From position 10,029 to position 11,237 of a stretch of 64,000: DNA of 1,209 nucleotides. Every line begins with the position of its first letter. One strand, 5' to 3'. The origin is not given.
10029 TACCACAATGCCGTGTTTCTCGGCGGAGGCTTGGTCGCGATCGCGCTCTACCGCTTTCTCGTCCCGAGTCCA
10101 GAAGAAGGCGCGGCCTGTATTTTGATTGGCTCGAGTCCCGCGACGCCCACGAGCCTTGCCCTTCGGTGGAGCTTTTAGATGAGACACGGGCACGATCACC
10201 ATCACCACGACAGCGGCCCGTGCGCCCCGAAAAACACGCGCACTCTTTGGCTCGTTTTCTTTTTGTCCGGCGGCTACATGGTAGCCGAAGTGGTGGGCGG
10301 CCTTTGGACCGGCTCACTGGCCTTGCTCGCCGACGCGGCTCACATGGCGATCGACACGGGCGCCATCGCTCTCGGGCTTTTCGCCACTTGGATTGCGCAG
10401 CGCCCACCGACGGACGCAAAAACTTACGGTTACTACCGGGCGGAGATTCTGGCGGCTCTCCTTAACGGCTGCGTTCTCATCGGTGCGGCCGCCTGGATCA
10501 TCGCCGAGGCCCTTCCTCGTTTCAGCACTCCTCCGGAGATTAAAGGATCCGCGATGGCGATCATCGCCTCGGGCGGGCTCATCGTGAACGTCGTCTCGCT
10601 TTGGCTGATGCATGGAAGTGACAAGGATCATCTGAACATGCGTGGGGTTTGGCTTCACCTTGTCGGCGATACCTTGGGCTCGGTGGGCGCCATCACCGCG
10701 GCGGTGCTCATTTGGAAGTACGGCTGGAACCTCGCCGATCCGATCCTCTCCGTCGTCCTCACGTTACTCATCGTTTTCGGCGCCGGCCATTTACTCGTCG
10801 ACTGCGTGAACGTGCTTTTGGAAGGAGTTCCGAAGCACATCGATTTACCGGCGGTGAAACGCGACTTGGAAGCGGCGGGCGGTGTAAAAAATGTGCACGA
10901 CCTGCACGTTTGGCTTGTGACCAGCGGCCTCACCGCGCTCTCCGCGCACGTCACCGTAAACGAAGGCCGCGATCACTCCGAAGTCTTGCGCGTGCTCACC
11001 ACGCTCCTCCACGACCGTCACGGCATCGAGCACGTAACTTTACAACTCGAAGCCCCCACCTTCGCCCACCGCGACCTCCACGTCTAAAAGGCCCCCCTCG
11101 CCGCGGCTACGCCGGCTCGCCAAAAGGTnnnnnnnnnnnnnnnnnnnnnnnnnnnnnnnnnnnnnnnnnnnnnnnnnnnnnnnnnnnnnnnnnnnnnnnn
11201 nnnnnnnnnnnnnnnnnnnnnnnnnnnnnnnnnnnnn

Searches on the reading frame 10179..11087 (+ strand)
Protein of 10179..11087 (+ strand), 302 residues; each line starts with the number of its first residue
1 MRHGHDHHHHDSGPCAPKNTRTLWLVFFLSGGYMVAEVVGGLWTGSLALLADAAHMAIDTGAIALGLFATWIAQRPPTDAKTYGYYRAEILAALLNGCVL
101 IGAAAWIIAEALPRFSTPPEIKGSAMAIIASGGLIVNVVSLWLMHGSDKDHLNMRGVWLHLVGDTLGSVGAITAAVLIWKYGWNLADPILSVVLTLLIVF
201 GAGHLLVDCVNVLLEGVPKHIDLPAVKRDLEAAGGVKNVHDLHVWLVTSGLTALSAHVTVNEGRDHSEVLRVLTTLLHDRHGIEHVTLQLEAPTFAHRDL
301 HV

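Call 8: search_protein_families(library=pfam, proteins=[window:10179-11087:+], max_evalue=0.01)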
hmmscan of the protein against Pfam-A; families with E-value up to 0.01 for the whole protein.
window:10179-11087:+ (302 aa): 2 families
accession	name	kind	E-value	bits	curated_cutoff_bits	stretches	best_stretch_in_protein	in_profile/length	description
PF01545.26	Cation_efflux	-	5.1e-43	147.6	26.6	1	23-214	1-198/198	Cation efflux family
PF16916.11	ZT_dimer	-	4.6e-12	46.2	26.7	1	218-291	1-76/78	Dimerisation domain of Zinc Transporter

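Call 18: find_encoding_contigs(protein=window:10179-11087:+, flank=10000, max_places=5)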
Protein window:10179-11087:+ (302 aa): 3 contigs read that carry it; 3 places shown.
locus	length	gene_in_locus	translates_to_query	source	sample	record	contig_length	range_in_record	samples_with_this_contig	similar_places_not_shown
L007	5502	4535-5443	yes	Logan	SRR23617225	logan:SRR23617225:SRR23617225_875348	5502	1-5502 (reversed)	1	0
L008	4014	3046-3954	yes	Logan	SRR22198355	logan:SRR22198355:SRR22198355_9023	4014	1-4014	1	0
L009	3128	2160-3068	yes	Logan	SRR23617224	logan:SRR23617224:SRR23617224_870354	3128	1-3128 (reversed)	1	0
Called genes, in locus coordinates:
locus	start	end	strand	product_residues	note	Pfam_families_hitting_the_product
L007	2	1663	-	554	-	?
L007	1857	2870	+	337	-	-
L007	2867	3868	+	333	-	PF02894:GFO_IDH_MocA_C, PF22725:GFO_IDH_MocA_C3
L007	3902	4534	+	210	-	-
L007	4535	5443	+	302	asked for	PF01545:Cation_efflux, PF16916:ZT_dimer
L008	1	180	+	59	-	?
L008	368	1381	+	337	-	-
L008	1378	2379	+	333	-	PF02894:GFO_IDH_MocA_C, PF22725:GFO_IDH_MocA_C3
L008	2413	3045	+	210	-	-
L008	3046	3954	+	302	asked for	PF01545:Cation_efflux, PF16916:ZT_dimer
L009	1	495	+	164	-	?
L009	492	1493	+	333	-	PF02894:GFO_IDH_MocA_C, PF22725:GFO_IDH_MocA_C3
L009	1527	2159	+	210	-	-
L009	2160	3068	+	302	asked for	PF01545:Cation_efflux, PF16916:ZT_dimer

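Call 80: find_homologous_proteins(query=window:10179-11084:+, max_evalue=1e-60)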
Query window:10179-11084:+ (302 aa): 6176 proteins with E <= 1e-60 among 8000 candidates; the best 120 are listed.
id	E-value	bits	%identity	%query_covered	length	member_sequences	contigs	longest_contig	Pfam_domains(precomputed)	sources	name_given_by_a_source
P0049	5.8e-198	674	100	100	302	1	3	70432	PF16916.12,PF01545.27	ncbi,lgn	-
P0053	8.2e-157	539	79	97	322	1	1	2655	PF16916.12,PF01545.27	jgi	jgi:cobalt-zinc-cadmium efflux system protein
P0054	8.0e-156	536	80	98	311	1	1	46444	PF16916.12,PF01545.27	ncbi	-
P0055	4.7e-146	504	76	95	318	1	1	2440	PF16916.12,PF01545.27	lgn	-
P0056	7.2e-138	477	73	99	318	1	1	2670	PF16916.12,PF01545.27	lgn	-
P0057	2.4e-110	387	59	95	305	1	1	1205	PF16916.12,PF01545.27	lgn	-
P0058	1.1e-109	384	58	94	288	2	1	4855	PF16916.12,PF01545.27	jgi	-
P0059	2.2e-108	380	60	99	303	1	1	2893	PF16916.12,PF01545.27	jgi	-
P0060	1.2e-107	378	57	93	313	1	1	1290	PF16916.12,PF01545.27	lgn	-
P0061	1.3e-105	371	56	99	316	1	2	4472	PF16916.12,PF01545.27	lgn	-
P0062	1.2e-104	368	57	93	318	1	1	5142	PF16916.12,PF01545.27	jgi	-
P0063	5.9e-104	366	59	94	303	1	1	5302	PF16916.12,PF01545.27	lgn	-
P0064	3.0e-103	363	57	96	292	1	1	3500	PF16916.12,PF01545.27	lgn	-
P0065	5.1e-102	359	56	98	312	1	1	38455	PF16916.12,PF01545.27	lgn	-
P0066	7.6e-102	359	56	97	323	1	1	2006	PF16916.12,PF01545.27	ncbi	-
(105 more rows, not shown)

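Call 81: find_encoding_contigs(protein=P0053, flank=3000, max_places=2)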
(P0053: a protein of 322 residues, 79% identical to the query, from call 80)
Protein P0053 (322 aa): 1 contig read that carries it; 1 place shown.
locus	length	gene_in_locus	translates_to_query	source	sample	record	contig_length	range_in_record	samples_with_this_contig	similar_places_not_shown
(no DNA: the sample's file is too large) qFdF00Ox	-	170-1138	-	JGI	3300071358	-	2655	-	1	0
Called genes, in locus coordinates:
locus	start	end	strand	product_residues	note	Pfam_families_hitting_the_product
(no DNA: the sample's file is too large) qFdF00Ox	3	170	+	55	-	?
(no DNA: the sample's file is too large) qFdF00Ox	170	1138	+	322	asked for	PF01545:Cation_efflux, PF16916:ZT_dimer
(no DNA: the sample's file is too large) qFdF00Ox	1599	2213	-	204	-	PF13489:Methyltransf_23, PF13847:Methyltransf_31, PF08241:Methyltransf_11, PF08242:Methyltransf_12, PF13649:Methyltransf_25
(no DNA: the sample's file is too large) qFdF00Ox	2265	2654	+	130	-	?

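Call 82: find_encoding_contigs(protein=P0055, flank=3000, max_places=2)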
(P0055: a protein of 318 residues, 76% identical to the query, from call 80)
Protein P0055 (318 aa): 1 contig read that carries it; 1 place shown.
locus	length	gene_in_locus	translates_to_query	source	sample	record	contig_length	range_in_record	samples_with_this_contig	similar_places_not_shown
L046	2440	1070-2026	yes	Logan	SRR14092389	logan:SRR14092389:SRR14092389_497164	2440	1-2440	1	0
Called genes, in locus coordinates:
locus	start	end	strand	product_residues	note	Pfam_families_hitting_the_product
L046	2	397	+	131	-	?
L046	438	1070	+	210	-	-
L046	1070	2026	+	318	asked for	PF01545:Cation_efflux, PF16916:ZT_dimer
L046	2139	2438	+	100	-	?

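Call 83: find_encoding_contigs(protein=P0056, flank=3000, max_places=2)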
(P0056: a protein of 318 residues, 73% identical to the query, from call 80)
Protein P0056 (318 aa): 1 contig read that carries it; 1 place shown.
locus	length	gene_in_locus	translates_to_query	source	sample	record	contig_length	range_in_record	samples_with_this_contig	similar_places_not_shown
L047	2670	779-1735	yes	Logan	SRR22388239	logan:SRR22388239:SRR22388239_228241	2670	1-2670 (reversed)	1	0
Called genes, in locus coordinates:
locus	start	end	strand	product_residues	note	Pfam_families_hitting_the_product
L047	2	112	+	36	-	?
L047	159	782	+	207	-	-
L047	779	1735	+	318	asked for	PF01545:Cation_efflux, PF16916:ZT_dimer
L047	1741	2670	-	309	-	?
